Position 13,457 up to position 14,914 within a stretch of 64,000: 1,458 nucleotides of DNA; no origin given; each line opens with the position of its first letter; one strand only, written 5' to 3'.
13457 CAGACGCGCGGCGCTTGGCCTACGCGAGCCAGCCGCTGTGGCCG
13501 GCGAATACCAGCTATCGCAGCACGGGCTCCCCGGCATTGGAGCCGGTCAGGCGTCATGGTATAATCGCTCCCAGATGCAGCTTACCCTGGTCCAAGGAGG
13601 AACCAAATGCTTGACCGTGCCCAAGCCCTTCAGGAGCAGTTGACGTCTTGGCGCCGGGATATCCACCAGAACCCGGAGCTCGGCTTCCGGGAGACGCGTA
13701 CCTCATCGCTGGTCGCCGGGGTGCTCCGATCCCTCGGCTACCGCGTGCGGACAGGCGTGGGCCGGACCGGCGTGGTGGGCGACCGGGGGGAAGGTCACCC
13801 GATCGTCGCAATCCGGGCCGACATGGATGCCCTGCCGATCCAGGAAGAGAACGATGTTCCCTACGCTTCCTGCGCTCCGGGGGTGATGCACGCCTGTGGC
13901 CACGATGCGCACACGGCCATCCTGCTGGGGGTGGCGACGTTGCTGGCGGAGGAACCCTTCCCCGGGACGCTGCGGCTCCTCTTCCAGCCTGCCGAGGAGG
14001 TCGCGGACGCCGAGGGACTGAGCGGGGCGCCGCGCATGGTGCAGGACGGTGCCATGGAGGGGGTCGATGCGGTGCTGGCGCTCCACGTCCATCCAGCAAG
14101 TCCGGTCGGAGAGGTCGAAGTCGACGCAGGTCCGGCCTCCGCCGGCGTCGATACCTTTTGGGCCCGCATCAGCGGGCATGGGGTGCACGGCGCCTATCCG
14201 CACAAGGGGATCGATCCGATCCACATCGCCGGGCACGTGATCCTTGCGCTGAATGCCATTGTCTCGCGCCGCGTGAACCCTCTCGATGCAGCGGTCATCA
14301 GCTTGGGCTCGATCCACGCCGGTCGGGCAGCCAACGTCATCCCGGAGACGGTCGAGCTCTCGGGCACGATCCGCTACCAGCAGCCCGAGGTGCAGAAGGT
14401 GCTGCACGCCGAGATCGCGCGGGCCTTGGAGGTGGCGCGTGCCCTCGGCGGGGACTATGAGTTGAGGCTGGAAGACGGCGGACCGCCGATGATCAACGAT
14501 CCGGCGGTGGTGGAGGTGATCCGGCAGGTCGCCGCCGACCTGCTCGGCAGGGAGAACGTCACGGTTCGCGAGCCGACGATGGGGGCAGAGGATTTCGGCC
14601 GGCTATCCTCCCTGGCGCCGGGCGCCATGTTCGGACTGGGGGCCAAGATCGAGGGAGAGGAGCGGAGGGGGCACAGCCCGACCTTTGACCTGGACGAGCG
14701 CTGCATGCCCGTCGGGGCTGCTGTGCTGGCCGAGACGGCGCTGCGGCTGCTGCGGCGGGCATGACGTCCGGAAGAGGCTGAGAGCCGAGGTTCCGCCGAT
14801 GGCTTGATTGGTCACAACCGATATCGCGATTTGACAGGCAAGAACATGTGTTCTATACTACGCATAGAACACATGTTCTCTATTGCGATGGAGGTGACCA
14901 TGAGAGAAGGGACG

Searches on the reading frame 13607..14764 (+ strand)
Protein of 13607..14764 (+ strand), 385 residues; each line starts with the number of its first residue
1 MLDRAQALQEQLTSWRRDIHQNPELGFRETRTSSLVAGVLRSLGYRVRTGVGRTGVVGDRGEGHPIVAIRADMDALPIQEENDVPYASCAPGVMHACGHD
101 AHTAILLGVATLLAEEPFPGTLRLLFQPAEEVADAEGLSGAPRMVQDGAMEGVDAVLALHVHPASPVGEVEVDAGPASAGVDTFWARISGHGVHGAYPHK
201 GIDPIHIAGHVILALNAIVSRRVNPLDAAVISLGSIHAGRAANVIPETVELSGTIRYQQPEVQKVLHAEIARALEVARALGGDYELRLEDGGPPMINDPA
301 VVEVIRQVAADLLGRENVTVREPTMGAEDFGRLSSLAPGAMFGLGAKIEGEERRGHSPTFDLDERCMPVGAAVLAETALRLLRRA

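Call 33: find_encoding_contigs(protein=window:13607-14764:+, flank=10000, max_places=6)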
Protein window:13607-14764:+ (385 aa): no gene with exactly this product is on record in the collection.

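Call 74: search_protein_families(library=pfam, proteins=[window:13607-14764:+], max_evalue=0.1)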
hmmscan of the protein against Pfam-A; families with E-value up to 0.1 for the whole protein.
window:13607-14764:+ (385 aa): 2 families
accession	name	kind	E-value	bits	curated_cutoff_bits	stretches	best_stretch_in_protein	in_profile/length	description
PF01546.33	Peptidase_M20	-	1.6e-40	139.6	24.6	1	68-379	1-205/206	Peptidase family M20/M25/M40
PF07687.19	M20_dimer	-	3.2e-15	56.4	21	1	180-275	5-100/107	Peptidase dimerisation domain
